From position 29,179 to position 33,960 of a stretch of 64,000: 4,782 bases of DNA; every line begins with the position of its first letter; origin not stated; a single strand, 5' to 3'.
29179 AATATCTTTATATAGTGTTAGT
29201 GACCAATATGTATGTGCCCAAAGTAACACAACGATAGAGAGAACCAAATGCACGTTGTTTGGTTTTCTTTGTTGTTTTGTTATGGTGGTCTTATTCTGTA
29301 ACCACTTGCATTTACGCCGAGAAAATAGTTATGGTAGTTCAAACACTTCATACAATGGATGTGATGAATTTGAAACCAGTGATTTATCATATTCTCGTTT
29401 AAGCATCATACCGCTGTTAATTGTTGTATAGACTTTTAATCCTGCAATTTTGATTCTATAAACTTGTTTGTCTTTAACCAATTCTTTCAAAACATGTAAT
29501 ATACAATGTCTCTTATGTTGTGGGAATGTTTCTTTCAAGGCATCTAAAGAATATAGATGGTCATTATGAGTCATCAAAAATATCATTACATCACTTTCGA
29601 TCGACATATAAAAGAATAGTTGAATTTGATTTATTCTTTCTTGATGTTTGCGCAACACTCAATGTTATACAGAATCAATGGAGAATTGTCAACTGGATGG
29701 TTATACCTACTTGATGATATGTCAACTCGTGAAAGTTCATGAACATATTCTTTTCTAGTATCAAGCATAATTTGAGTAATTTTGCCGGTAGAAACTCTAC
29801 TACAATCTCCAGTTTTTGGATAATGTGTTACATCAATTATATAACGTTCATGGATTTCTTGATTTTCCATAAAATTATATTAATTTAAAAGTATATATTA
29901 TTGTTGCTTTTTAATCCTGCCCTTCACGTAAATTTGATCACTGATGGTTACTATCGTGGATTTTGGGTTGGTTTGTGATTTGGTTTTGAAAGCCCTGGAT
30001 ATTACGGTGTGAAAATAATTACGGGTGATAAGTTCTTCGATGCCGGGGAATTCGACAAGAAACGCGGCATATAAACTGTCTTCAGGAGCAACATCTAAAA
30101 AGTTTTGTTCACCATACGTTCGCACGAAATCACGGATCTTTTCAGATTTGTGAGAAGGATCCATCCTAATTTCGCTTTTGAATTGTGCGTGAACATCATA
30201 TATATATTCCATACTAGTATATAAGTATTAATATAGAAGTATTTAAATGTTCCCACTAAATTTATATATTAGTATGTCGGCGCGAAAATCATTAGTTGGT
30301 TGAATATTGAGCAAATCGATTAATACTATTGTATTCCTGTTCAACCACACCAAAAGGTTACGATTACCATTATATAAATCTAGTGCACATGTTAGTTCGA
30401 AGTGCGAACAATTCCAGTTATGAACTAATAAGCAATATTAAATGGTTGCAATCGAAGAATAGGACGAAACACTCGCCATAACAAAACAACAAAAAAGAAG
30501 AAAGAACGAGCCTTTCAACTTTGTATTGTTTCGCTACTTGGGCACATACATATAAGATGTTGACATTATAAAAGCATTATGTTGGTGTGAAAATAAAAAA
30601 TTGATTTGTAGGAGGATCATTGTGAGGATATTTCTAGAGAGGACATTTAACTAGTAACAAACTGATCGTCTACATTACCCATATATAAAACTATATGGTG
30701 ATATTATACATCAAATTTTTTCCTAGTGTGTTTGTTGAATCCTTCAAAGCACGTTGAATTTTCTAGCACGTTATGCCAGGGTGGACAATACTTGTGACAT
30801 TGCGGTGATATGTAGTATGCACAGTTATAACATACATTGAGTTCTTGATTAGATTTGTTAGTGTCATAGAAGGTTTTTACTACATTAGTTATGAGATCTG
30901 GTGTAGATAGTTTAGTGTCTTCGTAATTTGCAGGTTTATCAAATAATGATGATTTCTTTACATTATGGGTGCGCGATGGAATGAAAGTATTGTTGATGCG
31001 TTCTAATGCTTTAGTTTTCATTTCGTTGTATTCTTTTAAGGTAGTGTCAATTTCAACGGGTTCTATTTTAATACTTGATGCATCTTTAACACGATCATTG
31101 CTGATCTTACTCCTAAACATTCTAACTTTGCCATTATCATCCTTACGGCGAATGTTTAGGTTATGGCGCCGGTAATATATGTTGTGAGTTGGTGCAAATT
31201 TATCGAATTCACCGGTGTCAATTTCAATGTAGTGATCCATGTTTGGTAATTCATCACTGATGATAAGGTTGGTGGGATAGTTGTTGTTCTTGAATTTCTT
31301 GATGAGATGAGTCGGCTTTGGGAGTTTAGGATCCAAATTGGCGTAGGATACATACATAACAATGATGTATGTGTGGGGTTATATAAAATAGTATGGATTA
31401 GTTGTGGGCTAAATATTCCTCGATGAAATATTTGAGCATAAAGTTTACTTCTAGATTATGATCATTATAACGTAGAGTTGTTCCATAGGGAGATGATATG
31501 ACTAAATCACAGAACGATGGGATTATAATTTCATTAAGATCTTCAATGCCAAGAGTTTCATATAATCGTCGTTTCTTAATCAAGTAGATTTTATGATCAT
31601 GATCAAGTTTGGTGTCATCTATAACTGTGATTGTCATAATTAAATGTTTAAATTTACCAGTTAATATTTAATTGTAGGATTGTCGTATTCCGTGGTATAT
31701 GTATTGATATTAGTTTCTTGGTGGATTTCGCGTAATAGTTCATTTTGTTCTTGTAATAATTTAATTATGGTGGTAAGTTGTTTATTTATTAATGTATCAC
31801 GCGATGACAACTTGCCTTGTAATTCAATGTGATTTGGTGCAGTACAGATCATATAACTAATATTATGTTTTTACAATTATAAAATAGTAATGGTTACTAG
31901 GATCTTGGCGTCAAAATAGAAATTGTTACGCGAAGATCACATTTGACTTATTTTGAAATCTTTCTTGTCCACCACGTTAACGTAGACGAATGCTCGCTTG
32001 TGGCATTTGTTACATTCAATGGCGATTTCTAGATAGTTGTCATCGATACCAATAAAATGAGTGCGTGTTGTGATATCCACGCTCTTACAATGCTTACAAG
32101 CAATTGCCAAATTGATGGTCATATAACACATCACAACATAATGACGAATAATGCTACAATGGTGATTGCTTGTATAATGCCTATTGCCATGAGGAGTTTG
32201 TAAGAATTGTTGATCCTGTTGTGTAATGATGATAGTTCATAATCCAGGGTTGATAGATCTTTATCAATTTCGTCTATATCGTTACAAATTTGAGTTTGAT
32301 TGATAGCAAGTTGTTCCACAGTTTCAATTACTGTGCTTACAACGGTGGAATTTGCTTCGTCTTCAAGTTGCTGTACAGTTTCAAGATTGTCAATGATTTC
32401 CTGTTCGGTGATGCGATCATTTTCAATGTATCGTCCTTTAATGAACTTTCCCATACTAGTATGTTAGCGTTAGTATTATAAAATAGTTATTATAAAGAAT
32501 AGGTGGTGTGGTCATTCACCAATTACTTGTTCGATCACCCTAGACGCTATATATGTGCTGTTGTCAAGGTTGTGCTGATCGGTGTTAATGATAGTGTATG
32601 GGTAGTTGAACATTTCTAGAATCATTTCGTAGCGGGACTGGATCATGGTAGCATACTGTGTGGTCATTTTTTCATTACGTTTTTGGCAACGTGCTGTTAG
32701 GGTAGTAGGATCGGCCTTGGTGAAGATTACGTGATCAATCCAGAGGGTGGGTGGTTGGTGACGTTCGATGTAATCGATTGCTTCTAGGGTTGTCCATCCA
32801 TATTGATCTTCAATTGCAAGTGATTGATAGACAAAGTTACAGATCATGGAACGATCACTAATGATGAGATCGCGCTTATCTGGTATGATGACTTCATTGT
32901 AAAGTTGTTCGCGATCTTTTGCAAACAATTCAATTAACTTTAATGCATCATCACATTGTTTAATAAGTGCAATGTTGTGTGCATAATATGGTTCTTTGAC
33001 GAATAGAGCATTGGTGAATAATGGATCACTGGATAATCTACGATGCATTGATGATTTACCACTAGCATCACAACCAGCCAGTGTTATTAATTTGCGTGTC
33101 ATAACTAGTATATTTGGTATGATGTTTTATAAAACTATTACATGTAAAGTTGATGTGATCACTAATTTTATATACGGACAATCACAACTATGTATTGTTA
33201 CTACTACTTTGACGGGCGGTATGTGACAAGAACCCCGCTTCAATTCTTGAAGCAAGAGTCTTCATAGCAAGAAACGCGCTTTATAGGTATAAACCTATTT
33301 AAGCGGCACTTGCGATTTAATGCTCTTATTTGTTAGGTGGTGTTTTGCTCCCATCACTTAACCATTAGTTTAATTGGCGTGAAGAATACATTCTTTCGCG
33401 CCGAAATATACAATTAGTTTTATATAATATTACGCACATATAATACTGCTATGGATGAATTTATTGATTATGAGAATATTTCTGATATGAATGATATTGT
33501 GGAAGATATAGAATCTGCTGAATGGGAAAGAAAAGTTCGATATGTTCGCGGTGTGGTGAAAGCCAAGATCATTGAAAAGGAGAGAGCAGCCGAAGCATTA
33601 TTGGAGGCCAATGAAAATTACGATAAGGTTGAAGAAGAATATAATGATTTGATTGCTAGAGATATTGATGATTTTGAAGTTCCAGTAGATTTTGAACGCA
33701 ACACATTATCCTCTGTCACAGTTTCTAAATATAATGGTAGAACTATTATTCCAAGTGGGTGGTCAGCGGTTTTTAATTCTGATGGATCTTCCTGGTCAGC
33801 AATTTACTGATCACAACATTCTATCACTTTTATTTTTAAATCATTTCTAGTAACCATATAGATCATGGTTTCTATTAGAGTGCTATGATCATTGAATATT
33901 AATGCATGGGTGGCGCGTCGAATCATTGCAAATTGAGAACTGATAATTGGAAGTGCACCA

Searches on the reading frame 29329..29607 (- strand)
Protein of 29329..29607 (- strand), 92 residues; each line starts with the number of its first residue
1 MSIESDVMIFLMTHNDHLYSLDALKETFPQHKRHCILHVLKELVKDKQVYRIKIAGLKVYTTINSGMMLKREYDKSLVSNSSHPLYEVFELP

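Call 66: search_protein_families(library=pfam, max_evalue=1, proteins=[window:29329-29607:-])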
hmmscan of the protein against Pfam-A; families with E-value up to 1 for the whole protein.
window:29329-29607:- (92 aa): 1 family
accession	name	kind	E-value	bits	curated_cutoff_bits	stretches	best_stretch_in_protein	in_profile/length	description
PF03474.20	DMA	-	0.13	12.3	23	1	21-41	4-24/37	DMRTA motif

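Call 90: predict_structure(protein=window:29329-29607:-)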
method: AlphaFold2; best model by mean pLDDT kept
length: 92 residues; sequences in the alignment: 1
mean_pLDDT: 49.2   pTM: 0.31
mean pLDDT of the five models: 49.2, 45.2, 43.2, 39.7, 39.1
residues with pLDDT >= 90: 0; 70-90: 0; 50-70: 46; < 50: 46
segments of 3 or more residues with pLDDT < 50: 1-7, 32-34, 56-88, 90-92
pLDDT, mean of each block of 10 residues (from residue 1): 40 56 61 53 59 48 40 41 44 47
secondary structure, 60 per line:
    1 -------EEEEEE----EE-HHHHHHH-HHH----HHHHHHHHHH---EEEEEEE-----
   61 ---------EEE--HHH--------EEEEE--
elements in order: E8-13 H21-27 H36-45 E49-55 E70-72 E86-90

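Call 91: search_protein_families(library=phrogs, max_evalue=0.01, proteins=[window:29329-29607:-])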
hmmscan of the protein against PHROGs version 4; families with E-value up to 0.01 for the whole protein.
window:29329-29607:- (92 aa): 0 families

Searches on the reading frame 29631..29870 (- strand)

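Call 66: search_protein_families(library=pfam, max_evalue=1, proteins=[window:29631-29870:-])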
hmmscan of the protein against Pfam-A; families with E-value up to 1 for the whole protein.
window:29631-29870:- (79 aa): 1 family
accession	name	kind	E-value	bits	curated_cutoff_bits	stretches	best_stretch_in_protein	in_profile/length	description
PF20054.4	Tc-38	-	0.22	11.7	23.2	1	61-75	54-68/70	Trypanosoma Tc-38 (p38) protein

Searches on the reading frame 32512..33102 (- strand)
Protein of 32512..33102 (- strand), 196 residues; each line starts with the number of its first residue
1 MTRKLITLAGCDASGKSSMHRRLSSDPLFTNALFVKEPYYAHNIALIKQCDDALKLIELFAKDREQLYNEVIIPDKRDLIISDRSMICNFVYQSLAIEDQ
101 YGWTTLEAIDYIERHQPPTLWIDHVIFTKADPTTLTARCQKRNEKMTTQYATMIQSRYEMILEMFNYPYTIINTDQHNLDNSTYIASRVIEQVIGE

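Call 18: search_protein_families(library=pfam, proteins=[window:32512-33102:-], max_evalue=0.05)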
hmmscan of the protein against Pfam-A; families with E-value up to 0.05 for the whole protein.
window:32512-33102:- (196 aa): 4 families
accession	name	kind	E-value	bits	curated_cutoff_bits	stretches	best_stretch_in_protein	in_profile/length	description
PF02223.23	Thymidylate_kin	-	4.9e-09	36.6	27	1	10-177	3-177/185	Thymidylate kinase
PF13521.12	AAA_28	-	8.4e-08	33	27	1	6-174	2-158/164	AAA domain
PF01712.25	dNK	-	1e-05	25.8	27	1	68-193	68-198/203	Deoxynucleoside kinase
PF13238.12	AAA_18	-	0.001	20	29.4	1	6-145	1-114/128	AAA domain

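Call 54: find_homologous_proteins(query=window:32512-33102:-, max_evalue=1e-10)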
Query window:32512-33102:- (196 aa): 2 proteins with E <= 1e-10 among 48 candidates.
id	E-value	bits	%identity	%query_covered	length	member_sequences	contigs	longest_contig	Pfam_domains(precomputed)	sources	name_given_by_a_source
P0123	1.1e-127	441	100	100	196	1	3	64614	PF02223.24,PF13521.13,PF01712.26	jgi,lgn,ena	-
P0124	3.4e-22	97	39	83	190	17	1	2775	PF02223.24,PF13521.13,PF01712.26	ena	-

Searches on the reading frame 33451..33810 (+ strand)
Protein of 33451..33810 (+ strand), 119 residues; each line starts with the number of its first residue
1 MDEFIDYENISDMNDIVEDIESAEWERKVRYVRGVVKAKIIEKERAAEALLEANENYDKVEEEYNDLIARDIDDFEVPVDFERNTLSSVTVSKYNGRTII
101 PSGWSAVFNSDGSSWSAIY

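Call 18: search_protein_families(library=pfam, proteins=[window:33451-33810:+], max_evalue=0.05)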
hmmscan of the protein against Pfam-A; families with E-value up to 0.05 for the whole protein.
window:33451-33810:+ (119 aa): 1 family
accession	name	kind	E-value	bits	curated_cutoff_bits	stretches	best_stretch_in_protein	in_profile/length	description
PF24211.1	DUF7432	-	0.047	14.4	27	0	19-74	46-97/120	Family of unknown function (DUF7432)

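Call 91: search_protein_families(library=phrogs, max_evalue=0.01, proteins=[window:33451-33810:+])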
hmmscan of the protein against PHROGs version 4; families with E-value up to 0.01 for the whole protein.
window:33451-33810:+ (119 aa): 0 families
